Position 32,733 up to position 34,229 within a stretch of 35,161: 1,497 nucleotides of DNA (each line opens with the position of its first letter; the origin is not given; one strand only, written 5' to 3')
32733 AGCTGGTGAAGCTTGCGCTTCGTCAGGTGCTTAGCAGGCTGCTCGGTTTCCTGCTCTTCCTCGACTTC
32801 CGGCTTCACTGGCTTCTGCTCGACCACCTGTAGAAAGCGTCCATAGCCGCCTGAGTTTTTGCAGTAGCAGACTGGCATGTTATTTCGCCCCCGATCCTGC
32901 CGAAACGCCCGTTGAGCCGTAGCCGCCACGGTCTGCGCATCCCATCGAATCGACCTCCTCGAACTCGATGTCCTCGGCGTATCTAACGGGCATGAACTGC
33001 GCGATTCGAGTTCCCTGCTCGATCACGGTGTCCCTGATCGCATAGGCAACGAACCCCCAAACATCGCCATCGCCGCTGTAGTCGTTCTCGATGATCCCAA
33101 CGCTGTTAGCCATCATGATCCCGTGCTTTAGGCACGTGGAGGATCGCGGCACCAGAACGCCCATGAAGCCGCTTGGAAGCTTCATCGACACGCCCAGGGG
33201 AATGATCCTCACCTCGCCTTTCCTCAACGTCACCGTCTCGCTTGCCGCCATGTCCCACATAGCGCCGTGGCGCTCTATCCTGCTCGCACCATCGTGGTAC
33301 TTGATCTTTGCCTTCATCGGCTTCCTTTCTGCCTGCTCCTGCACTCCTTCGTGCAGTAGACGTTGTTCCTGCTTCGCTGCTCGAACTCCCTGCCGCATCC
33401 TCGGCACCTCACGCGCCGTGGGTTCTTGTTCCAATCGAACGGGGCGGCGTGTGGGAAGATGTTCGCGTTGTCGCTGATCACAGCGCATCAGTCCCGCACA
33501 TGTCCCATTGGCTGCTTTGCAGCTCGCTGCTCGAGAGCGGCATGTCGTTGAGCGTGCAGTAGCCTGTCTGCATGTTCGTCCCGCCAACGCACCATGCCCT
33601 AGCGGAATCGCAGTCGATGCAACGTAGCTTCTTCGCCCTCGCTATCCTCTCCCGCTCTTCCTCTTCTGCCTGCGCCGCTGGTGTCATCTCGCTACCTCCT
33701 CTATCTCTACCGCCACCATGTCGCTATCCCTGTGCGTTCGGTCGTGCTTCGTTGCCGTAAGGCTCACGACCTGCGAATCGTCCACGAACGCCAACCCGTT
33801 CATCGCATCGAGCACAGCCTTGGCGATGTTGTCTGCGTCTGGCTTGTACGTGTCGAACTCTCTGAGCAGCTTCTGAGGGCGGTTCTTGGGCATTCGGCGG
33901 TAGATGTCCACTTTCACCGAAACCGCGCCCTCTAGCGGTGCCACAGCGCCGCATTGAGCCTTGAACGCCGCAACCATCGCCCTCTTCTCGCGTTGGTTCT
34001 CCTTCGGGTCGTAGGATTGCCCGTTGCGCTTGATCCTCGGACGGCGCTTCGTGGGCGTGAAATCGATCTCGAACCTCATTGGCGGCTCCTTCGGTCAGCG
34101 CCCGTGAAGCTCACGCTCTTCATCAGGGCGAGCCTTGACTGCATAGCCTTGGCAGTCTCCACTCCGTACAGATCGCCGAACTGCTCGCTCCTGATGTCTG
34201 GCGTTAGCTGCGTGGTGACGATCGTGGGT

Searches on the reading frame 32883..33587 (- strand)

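Call 82: search_protein_families(library=phrogs, proteins=[window:32883-33587:-], max_evalue=0.001)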
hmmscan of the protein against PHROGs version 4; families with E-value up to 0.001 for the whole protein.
window:32883-33587:- (235 aa): 1 family
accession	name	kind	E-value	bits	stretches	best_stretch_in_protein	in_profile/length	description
phrog_135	-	DNA, RNA and nucleotide metabolism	1.4e-30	108.2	1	97-231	152-294/463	dUTPase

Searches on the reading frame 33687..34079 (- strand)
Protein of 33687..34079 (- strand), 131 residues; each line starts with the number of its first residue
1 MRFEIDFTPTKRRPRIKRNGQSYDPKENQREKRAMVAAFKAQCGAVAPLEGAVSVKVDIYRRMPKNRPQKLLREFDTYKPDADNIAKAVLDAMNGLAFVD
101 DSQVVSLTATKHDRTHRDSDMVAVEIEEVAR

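Call 82: search_protein_families(library=phrogs, proteins=[window:33687-34079:-], max_evalue=0.001)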
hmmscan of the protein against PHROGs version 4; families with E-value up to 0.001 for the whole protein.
window:33687-34079:- (131 aa): 5 families
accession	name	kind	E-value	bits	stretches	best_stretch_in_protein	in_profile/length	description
phrog_140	-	DNA, RNA and nucleotide metabolism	3.8e-27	96.4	1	1-129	39-168/219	RusA-like Holliday junction resolvase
phrog_34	-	DNA, RNA and nucleotide metabolism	1.2e-09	39.2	1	2-129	76-194/259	RusA-like Holliday junction resolvase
phrog_3055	-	DNA, RNA and nucleotide metabolism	3.7e-05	24.2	1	75-111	157-193/233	RusA-like Holliday junction resolvase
phrog_11573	-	unknown function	0.00015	23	1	75-127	57-108/110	-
phrog_24390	-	unknown function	0.00048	21.4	1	71-111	3-43/62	-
